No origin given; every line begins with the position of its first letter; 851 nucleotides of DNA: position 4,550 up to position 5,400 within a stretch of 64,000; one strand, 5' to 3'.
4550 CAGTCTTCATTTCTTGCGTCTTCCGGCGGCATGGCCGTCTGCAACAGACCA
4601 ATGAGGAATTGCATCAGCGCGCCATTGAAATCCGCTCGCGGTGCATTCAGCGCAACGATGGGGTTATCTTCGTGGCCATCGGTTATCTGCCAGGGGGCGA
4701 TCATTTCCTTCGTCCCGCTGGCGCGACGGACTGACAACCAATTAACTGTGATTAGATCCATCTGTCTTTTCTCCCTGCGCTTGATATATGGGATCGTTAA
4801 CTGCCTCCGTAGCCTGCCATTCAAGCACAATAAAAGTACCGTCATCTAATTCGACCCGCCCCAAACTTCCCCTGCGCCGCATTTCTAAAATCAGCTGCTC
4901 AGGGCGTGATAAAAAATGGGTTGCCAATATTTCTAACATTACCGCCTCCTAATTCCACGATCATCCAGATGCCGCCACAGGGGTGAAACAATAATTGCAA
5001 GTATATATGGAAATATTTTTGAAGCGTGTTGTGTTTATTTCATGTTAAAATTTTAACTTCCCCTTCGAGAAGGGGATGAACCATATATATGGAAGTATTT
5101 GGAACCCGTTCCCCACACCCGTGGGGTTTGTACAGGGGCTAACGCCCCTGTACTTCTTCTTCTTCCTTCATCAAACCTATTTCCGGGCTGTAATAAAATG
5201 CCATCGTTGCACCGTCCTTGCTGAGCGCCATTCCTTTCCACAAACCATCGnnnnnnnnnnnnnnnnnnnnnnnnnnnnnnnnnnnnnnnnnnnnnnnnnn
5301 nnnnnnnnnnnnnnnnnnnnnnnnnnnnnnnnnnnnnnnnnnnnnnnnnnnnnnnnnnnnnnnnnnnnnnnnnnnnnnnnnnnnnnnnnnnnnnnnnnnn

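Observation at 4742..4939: Unannotated 65-aa ORF with strong SD, overlapping the cse1 start, directly downstream of the psi-spacer target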

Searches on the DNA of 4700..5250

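Call 87: search_rna_families(source=window, start=4700, end=5250, threshold=evalue, max_evalue=10, show_alignments=3)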
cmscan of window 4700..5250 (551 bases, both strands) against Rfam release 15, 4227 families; matches with E-value up to 10: 2.
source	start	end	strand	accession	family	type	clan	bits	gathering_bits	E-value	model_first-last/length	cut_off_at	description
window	5109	5153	+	RF01696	Chlorobi-1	Gene; sRNA;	-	18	50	0.025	5-52/67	no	Chlorobi-1 RNA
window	5044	5143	+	RF01897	mir-188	Gene; miRNA;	-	15.1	72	6.3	1-84/84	no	mir-188 microRNA precursor family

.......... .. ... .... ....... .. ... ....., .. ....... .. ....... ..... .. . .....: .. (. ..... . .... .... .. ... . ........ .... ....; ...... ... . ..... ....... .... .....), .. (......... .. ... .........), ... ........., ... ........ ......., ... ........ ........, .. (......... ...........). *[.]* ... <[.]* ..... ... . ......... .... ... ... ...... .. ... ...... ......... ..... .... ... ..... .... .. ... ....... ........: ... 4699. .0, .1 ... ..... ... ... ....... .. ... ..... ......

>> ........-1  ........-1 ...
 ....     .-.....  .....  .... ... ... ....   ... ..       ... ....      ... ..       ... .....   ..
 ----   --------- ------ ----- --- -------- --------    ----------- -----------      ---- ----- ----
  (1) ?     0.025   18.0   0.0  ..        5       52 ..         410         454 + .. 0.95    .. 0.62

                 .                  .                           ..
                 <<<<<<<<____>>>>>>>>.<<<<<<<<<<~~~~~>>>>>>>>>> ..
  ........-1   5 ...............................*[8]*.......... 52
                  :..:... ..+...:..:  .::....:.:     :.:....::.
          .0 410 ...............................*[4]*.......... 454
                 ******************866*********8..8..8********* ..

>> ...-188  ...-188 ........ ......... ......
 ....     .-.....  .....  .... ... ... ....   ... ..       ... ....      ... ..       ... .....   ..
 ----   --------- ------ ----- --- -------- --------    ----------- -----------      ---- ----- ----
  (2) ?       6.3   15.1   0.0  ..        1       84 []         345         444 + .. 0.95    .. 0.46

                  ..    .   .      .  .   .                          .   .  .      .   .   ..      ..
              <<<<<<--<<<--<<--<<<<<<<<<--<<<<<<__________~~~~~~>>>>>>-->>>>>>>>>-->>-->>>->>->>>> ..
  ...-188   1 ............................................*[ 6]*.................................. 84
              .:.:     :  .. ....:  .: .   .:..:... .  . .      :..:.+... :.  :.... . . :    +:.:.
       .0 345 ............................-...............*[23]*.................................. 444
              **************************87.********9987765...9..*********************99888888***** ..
